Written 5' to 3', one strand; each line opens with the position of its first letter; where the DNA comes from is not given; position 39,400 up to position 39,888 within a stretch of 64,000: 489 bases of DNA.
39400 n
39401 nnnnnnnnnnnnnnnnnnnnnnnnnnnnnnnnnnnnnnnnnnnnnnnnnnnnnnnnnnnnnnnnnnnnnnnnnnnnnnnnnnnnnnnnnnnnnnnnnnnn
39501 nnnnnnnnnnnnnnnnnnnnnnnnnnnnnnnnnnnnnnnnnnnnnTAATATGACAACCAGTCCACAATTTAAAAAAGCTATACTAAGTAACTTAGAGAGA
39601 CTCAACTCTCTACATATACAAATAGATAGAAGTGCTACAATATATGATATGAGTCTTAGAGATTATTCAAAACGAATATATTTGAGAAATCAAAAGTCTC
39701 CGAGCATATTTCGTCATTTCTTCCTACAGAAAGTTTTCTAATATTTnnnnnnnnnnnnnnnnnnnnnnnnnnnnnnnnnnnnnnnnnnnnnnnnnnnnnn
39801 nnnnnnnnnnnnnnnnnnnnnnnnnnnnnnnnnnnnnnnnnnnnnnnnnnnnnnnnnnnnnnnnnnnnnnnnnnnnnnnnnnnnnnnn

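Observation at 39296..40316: SOS-box-controlled operon: two paralogous 63-aa proteins encoded immediately upstream of lexA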

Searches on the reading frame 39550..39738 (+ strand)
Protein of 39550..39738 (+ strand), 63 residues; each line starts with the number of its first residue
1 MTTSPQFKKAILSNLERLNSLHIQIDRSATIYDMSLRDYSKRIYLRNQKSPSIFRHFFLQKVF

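Call 5: search_protein_families(library=pfam, proteins=[window:39550-39738:+], max_evalue=1)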
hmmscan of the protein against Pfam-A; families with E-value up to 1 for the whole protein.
window:39550-39738:+ (63 aa): 0 families

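Call 10: search_protein_families(library=ncbifam, proteins=[window:39550-39738:+], max_evalue=1)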
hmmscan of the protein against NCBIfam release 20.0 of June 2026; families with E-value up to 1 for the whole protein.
window:39550-39738:+ (63 aa): 0 families

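Call 11: search_protein_families(library=phrogs, proteins=[window:39550-39738:+], max_evalue=1)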
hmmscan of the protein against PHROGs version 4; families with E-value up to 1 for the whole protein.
window:39550-39738:+ (63 aa): 1 family
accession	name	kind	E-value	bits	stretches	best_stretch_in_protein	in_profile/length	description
phrog_26692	-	unknown function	0.3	12.7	1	8-50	47-89/95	-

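Call 13: find_homologous_proteins(query=window:39550-39738:+, max_evalue=10)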
Query window:39550-39738:+: no candidate shares three 5-residue words with the query. No homologue found.

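Call 58: find_homologous_proteins(query=A4, max_evalue=1)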
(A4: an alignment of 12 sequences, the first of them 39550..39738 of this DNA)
Query A4 (12 sequences) (63 aa, profile of the alignment): 14 proteins with E <= 1 among 293 candidates.
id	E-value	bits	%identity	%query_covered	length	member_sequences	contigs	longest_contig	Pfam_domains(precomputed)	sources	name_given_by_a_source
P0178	4.2e-30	122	60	100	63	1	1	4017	-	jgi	jgi:hypothetical protein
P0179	9.0e-30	120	63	100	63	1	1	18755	-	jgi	jgi:hypothetical protein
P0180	3.5e-29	119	67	100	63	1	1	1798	-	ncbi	-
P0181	1.0e-28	117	60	100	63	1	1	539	-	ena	-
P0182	1.3e-28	117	57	100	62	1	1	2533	-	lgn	-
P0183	1.3e-28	117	59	100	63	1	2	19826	-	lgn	-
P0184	1.1e-27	114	67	100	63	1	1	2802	-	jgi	jgi:hypothetical protein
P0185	3.8e-27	112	60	100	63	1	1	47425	-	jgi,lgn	jgi:hypothetical protein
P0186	1.5e-26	110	60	100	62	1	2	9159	-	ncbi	-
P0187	5.1e-26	108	67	100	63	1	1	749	-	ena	-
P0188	6.5e-25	105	62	100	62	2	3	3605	-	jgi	jgi:hypothetical protein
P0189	6.7e-25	105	56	100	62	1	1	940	-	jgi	jgi:hypothetical protein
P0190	7.6e-24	101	57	95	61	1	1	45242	-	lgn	-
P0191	1.7e-22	97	61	100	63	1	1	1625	-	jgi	jgi:hypothetical protein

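Call 66: predict_structure(alignment_id=A5)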
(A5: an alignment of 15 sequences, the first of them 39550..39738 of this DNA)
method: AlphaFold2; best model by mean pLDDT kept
length: 63 residues; sequences in the alignment: 15
mean_pLDDT: 66.4   pTM: 0.28
mean pLDDT of the five models: 66.4, 65.9, 65.3, 65.0, 64.2
residues with pLDDT >= 90: 0; 70-90: 20; 50-70: 43; < 50: 0
segments of 3 or more residues with pLDDT < 50: none
pLDDT, mean of each block of 10 residues (from residue 1): 80 82 60 58 62 59 57
secondary structure, 60 per line:
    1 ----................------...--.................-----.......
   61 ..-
elements in order: H5-20 H32-48 H54-62
